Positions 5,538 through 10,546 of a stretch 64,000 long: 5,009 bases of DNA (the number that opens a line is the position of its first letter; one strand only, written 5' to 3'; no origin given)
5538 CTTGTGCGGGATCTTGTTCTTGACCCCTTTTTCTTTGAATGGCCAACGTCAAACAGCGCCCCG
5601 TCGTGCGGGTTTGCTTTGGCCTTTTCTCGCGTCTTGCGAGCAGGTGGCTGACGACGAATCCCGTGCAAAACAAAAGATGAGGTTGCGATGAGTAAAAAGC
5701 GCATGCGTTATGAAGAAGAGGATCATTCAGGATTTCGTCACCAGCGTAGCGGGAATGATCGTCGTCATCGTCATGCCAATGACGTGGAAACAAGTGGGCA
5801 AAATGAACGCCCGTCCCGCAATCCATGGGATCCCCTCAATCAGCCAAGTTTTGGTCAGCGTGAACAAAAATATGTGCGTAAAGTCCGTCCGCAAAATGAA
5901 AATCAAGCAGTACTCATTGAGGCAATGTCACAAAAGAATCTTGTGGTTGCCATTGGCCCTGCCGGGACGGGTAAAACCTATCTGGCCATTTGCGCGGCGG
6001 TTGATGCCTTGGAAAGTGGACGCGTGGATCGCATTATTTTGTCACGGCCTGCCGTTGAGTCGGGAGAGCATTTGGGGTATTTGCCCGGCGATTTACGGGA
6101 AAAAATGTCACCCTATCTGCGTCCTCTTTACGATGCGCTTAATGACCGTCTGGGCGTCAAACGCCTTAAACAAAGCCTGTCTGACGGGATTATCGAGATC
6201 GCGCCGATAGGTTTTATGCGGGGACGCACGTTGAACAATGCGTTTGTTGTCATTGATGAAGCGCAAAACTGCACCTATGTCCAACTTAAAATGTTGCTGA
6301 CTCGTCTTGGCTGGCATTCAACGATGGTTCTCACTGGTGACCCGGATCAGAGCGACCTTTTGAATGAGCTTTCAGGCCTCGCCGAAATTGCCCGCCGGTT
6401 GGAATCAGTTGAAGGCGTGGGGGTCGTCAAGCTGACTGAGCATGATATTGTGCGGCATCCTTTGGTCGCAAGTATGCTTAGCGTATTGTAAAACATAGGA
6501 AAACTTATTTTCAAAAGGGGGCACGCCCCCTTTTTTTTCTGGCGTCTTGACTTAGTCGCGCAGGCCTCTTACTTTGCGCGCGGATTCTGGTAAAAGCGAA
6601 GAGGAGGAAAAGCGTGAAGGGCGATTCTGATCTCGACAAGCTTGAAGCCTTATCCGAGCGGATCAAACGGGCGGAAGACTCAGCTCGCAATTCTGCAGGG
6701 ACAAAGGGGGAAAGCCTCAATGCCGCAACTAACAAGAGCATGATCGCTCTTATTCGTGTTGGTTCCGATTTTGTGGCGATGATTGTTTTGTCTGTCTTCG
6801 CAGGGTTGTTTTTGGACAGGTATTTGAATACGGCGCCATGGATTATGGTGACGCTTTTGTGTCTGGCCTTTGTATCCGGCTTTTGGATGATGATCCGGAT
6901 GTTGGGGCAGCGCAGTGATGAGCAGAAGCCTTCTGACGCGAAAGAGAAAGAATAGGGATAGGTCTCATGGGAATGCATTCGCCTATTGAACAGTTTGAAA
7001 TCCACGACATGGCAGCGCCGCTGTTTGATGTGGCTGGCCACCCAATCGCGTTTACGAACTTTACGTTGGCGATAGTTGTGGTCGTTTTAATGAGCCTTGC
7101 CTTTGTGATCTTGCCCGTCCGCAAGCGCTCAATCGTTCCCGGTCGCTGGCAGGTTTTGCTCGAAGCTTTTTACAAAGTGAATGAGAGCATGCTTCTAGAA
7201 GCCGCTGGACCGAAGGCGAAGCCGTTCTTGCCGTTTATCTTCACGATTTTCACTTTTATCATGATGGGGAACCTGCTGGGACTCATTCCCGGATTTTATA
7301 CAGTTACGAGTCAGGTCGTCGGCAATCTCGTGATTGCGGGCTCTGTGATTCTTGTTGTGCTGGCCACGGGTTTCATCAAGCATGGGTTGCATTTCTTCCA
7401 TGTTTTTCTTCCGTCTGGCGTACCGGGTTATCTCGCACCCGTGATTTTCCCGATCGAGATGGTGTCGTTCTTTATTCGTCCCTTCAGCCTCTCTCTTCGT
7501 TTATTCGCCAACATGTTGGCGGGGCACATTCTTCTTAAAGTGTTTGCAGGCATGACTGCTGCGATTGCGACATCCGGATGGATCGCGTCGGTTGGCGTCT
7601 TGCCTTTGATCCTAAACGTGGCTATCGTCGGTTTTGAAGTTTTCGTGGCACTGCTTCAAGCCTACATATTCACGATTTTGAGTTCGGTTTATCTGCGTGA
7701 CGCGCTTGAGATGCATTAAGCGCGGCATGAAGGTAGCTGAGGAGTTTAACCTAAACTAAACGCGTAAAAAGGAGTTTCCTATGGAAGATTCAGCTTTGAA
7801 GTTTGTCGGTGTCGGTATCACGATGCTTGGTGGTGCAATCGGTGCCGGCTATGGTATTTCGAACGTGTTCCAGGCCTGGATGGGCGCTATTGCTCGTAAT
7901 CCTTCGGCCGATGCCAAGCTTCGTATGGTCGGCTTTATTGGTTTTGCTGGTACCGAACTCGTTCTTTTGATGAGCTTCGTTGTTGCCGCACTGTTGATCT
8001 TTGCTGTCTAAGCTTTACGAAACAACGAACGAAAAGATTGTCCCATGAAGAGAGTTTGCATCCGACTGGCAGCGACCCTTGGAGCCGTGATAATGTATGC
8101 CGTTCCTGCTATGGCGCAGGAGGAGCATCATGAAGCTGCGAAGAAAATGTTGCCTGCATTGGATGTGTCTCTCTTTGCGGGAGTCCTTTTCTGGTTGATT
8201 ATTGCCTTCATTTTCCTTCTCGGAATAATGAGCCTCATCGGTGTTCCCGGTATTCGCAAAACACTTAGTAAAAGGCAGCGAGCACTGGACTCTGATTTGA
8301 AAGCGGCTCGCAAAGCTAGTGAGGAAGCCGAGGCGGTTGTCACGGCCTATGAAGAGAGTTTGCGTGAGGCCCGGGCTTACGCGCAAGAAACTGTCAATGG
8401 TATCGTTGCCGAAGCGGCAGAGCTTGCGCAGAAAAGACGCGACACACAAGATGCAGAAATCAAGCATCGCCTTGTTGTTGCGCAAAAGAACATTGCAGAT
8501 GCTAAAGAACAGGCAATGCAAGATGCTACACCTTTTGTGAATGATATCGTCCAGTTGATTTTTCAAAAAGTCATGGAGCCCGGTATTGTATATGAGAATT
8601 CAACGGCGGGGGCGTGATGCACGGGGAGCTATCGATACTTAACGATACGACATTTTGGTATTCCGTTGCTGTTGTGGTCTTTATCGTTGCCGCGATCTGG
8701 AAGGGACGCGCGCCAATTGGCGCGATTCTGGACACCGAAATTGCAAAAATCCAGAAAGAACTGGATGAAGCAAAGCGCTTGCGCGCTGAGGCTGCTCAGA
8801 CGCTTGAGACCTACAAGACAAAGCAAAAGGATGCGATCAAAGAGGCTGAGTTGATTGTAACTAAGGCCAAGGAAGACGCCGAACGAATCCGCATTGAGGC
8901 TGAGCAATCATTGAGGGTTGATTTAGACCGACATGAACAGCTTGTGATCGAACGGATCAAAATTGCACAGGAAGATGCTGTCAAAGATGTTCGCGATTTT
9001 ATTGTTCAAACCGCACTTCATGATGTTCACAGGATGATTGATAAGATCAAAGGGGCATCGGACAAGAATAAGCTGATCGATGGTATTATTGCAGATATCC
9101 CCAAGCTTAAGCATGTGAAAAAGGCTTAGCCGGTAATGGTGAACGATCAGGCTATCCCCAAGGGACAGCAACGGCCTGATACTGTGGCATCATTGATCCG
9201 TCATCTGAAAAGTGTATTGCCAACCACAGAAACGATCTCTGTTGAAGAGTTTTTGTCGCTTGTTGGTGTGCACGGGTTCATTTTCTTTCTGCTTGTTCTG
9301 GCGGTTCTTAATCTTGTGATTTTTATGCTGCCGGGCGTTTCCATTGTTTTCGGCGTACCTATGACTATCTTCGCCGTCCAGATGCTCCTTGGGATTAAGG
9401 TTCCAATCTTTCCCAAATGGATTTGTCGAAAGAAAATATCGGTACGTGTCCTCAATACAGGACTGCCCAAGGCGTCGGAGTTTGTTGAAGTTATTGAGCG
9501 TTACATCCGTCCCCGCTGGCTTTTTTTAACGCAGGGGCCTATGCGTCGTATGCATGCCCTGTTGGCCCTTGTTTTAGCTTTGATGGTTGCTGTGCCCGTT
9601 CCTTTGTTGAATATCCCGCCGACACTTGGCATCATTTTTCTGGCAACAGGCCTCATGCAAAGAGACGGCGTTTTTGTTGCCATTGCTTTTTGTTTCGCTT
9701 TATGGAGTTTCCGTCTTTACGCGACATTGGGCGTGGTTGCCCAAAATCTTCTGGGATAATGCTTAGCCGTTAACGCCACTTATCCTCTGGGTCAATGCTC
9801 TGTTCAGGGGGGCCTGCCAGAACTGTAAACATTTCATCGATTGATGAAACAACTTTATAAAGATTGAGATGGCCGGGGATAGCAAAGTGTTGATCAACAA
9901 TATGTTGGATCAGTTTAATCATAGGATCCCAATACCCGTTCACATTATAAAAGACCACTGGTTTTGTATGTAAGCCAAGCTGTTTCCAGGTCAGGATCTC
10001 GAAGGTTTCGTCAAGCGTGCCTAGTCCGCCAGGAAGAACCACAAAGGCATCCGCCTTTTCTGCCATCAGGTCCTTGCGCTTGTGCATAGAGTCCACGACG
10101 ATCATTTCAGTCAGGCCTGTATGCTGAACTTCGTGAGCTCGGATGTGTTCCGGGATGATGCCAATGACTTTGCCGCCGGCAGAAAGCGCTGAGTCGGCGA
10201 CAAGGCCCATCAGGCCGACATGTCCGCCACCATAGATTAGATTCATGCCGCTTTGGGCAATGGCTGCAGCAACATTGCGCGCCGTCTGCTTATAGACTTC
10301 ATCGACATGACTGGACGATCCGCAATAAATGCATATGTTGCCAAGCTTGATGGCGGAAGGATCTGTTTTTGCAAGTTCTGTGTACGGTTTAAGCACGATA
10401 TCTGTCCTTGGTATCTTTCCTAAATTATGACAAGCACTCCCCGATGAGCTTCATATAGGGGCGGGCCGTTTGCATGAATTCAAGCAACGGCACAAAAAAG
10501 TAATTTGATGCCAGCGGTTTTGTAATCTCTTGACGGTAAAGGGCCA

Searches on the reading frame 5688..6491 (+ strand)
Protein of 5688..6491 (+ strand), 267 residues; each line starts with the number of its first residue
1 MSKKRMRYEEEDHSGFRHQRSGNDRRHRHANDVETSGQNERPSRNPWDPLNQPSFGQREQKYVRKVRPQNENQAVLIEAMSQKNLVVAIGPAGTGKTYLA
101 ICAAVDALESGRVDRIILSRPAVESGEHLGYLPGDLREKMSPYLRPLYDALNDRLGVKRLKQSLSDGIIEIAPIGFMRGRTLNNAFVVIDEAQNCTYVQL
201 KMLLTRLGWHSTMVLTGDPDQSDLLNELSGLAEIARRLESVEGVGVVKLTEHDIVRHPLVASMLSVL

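Call 13: search_protein_families(library=pfam, proteins=[window:5688-6491:+], max_evalue=0.0001)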
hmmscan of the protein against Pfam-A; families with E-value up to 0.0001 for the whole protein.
window:5688-6491:+ (267 aa): 5 families
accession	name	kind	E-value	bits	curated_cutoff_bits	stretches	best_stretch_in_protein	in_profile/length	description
PF02562.22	PhoH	-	1.9e-81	272.9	27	1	65-265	1-202/205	PhoH-like protein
PF13245.12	AAA_19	-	2.2e-08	34.8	25.1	1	77-222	5-129/134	AAA domain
PF13604.12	AAA_30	-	2.8e-08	34.2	27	0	70-100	3-35/191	AAA domain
PF13401.12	AAA_22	-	1.5e-05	25.8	27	1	81-207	3-108/130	AAA domain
PF00580.27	UvrD-helicase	-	3.2e-05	24.2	23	0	186-222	215-251/271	UvrD/REP helicase N-terminal domain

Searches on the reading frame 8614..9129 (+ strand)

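Call 13: search_protein_families(library=pfam, proteins=[window:8614-9129:+], max_evalue=0.0001)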
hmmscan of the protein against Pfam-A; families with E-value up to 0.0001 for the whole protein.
window:8614-9129:+ (171 aa): 2 families
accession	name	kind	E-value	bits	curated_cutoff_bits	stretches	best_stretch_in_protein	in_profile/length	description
PF00430.23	ATP-synt_B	-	4.5e-19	69.3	28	1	14-142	3-131/132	ATP synthase B/B' CF(0)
PF05405.19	Mt_ATP-synt_B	-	8.1e-11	42.3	21.7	1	5-143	9-146/163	Mitochondrial ATP synthase B chain precursor (ATP-synt_B)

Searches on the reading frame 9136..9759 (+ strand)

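Call 13: search_protein_families(library=pfam, proteins=[window:9136-9759:+], max_evalue=0.0001)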
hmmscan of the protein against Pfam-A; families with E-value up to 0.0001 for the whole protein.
window:9136-9759:+ (207 aa): 1 family
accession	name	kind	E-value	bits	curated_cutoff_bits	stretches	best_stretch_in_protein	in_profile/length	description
PF06055.17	ExoD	-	4e-41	140.8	23.8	1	27-194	11-177/180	Exopolysaccharide synthesis, ExoD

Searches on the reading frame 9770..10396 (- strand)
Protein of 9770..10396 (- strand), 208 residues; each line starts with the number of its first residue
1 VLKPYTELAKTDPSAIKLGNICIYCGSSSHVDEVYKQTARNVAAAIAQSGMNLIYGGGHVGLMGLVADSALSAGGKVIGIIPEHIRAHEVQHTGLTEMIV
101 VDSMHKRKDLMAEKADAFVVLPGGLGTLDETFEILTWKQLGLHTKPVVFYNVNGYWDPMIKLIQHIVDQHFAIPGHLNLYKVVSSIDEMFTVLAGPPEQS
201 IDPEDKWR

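Call 13: search_protein_families(library=pfam, proteins=[window:9770-10396:-], max_evalue=0.0001)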
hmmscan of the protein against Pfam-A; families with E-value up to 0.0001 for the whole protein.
window:9770-10396:- (208 aa): 2 families
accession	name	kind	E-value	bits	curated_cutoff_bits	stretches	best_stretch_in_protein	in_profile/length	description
PF03641.19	Lysine_decarbox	-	1.2e-45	155.4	27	1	63-190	1-128/131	Possible lysine decarboxylase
PF18306.6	LDcluster4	-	8.7e-17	61.6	26.3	1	26-132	8-111/151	SLOG cluster4 family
